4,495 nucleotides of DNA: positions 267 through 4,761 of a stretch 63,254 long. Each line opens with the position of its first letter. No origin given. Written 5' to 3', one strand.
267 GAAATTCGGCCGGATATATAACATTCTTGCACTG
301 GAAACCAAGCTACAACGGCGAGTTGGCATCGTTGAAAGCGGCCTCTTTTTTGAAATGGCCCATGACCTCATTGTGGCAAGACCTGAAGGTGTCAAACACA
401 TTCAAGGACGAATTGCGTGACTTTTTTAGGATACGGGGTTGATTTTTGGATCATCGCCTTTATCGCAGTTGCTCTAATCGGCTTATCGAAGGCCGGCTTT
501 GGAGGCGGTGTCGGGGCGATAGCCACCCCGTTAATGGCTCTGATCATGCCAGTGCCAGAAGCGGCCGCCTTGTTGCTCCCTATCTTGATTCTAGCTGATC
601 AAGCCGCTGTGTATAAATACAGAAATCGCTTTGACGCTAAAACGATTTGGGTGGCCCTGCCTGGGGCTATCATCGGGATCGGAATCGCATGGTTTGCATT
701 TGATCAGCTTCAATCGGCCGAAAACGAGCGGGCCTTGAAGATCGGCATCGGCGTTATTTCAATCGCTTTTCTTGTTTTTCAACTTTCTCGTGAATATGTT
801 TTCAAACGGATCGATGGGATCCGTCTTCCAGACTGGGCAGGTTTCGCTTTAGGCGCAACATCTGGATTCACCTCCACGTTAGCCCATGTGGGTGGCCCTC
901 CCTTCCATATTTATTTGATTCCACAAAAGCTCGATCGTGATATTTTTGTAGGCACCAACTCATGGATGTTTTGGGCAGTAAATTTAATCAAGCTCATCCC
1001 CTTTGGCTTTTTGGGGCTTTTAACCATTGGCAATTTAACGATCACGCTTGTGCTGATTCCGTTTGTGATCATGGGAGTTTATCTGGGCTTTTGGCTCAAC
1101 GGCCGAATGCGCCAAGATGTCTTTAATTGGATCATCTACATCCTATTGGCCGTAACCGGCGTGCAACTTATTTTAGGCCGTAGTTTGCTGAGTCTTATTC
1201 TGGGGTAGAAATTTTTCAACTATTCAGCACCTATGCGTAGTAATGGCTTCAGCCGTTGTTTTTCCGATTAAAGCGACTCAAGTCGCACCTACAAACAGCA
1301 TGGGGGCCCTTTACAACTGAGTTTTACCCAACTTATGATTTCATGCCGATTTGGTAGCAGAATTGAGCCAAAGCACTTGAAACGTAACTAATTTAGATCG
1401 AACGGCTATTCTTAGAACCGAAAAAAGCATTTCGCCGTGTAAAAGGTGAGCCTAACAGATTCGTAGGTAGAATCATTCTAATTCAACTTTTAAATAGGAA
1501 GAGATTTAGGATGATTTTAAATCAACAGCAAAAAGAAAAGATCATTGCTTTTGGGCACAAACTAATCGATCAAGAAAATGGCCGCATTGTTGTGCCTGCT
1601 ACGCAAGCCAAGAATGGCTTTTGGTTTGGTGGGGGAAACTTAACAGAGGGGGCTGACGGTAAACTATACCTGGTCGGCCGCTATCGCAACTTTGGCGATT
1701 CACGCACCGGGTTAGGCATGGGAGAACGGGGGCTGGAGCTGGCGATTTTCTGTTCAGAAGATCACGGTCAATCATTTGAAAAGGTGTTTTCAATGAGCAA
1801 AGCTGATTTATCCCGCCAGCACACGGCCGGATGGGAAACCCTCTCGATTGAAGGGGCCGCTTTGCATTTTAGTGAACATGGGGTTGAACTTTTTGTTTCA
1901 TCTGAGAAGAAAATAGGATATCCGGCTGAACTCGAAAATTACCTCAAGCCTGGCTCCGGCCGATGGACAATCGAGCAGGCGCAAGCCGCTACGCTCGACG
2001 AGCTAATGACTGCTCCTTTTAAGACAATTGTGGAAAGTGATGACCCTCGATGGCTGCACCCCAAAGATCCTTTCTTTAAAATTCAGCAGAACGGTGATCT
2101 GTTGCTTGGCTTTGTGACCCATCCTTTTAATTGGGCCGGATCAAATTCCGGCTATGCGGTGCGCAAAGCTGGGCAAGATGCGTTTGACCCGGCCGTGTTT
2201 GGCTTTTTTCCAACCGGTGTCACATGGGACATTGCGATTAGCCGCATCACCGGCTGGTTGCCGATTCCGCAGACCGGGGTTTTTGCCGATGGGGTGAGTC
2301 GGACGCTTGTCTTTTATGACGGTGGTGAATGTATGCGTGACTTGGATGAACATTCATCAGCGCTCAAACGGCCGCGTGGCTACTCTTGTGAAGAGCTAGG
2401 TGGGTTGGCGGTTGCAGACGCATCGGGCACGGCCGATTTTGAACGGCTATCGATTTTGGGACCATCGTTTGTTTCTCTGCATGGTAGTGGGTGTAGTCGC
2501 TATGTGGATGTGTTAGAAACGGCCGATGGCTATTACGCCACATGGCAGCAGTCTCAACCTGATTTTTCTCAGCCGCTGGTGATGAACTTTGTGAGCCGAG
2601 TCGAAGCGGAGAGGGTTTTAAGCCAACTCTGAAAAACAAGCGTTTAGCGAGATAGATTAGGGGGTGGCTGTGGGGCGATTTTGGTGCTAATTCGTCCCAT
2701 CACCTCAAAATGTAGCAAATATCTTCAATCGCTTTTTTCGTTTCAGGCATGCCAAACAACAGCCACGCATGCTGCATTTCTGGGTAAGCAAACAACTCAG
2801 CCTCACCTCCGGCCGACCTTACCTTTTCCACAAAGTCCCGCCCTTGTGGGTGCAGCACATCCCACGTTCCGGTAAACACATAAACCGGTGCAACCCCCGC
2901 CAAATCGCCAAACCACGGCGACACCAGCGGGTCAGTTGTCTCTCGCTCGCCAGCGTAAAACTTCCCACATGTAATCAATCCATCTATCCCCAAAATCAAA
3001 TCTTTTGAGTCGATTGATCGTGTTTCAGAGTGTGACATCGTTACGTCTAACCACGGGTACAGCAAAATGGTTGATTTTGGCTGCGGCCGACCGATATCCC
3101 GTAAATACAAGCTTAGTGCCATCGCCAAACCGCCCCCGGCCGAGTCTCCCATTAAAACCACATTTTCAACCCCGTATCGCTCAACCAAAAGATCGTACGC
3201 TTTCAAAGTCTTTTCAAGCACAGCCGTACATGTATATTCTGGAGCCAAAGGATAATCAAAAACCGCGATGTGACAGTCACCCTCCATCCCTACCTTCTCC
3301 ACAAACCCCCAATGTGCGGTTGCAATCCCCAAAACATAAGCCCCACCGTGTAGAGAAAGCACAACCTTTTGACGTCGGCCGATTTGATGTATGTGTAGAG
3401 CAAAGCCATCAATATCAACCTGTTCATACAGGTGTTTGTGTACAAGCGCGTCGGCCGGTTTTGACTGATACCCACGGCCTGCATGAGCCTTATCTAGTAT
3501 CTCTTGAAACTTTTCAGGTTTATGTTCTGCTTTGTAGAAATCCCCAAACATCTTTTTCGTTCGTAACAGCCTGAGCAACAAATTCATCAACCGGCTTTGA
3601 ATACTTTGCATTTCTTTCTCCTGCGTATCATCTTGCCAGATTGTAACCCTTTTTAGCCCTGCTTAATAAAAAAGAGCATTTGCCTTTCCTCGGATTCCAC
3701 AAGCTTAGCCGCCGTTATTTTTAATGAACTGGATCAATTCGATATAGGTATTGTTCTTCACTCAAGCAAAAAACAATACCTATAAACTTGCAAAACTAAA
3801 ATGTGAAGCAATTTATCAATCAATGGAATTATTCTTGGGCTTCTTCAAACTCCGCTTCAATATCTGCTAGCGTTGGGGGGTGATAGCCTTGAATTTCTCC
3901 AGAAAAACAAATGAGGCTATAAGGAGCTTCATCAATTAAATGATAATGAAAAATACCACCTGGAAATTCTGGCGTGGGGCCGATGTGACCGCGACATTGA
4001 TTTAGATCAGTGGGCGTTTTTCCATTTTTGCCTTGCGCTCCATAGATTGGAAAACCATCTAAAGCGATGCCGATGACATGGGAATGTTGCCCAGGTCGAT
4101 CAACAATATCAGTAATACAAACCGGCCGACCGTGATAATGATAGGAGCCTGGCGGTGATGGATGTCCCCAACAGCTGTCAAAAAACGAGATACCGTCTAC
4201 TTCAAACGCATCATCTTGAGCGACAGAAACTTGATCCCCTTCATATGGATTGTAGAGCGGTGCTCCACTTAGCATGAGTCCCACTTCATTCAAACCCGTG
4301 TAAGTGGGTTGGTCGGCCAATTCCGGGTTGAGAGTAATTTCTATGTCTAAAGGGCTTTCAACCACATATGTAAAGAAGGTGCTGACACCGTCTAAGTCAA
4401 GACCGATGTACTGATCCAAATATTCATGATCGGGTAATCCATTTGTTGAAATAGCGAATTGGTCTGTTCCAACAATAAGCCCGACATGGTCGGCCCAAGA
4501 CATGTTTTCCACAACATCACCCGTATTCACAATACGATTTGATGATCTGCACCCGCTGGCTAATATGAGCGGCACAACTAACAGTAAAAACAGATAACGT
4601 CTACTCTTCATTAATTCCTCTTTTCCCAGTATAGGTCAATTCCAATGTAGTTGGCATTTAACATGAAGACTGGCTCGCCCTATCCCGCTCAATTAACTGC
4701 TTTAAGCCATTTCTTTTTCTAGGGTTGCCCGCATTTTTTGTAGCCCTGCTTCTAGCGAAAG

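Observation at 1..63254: Hyper-abundant 6-bp palindrome CGGCCG, a HIP1-like iterated palindrome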

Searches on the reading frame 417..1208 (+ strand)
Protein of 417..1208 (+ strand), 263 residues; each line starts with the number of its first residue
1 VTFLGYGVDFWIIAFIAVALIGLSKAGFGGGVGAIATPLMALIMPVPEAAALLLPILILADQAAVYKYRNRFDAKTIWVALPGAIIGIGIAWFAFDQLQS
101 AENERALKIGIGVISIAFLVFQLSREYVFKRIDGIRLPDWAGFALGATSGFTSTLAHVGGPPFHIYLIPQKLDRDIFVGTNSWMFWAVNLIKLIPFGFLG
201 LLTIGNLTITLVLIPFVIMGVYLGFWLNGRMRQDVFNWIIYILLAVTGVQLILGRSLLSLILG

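Call 20: find_encoding_contigs(protein=window:417-1208:+, flank=10000, max_places=6)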
Protein window:417-1208:+ (263 aa): 4 contigs read that carry it; 3 places shown.
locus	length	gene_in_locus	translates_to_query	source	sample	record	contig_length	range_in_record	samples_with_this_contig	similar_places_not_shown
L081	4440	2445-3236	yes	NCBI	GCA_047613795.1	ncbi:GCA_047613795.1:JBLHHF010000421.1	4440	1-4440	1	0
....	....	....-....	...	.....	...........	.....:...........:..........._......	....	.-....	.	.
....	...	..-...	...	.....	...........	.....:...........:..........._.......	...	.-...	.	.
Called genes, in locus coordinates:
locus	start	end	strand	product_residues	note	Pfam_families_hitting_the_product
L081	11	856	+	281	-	PF02645:DegV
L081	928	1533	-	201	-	-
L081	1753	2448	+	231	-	PF06026:Rib_5-P_isom_A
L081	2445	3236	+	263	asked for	PF01925:TauE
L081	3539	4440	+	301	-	?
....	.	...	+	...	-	?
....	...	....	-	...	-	-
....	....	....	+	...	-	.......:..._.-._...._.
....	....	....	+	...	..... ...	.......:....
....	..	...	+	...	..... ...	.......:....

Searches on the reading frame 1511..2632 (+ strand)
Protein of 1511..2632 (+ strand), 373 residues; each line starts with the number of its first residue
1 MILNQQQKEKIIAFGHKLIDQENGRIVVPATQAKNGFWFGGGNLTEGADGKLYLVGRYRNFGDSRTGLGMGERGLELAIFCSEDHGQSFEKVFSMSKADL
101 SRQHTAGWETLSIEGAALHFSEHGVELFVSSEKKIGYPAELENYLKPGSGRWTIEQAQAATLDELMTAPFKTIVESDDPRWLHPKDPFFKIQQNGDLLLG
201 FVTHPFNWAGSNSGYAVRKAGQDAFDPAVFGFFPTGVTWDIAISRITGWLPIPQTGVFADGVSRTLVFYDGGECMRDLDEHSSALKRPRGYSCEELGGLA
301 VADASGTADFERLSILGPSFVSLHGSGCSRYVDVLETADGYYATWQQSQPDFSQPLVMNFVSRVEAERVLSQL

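Call 63: search_protein_families(library=pfam, proteins=[window:1511-2632:+], max_evalue=0.001)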
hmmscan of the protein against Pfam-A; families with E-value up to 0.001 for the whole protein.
window:1511-2632:+ (373 aa): 0 families

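Call 65: search_protein_families(library=padloc, proteins=[window:1511-2632:+], max_evalue=0.001)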
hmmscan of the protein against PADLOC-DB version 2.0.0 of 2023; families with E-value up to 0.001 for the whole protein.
window:1511-2632:+ (373 aa): 0 families

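Call 66: search_protein_families(library=ncbifam, proteins=[window:1511-2632:+], max_evalue=0.001)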
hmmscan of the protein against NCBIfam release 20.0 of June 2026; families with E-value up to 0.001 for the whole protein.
window:1511-2632:+ (373 aa): 0 families

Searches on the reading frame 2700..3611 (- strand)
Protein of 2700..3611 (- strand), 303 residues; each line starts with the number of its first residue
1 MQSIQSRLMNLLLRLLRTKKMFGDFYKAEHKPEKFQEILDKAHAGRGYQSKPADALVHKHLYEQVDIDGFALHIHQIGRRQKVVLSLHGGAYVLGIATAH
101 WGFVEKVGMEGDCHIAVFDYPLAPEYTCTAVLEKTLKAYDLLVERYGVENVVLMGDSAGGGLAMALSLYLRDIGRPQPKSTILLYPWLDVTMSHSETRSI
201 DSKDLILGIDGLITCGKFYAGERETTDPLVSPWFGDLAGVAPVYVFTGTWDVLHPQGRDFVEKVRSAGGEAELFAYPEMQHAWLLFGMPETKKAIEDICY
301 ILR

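Call 63: search_protein_families(library=pfam, proteins=[window:2700-3611:-], max_evalue=0.001)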
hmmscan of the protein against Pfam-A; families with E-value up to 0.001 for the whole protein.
window:2700-3611:- (303 aa): 3 families
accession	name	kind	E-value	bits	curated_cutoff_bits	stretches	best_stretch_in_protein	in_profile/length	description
PF07859.19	Abhydrolase_3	-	7.5e-45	153.7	25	1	84-284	1-209/210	alpha/beta hydrolase fold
PF10340.15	Say1_Mug180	-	8.9e-20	71.3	21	1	81-226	122-276/374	Steryl acetyl hydrolase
PF20434.5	BD-FAE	-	0.00012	22.1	26.8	1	80-167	12-107/215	BD-FAE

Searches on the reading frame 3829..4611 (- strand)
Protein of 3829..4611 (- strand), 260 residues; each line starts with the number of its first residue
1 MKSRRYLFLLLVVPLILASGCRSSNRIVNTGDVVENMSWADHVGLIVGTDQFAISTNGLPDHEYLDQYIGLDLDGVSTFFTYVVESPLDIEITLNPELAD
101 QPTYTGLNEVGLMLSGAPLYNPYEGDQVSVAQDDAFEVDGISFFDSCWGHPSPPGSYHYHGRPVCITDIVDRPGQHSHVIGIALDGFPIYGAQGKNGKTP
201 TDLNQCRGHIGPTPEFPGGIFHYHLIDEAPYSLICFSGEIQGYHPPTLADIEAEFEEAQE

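Call 63: search_protein_families(library=pfam, proteins=[window:3829-4611:-], max_evalue=0.001)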
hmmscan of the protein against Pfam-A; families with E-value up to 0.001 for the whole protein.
window:3829-4611:- (260 aa): 1 family
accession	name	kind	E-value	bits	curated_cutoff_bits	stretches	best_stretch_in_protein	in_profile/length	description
PF14240.11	YHYH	-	1.8e-26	93.7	25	2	90-195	2-112/193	YHYH protein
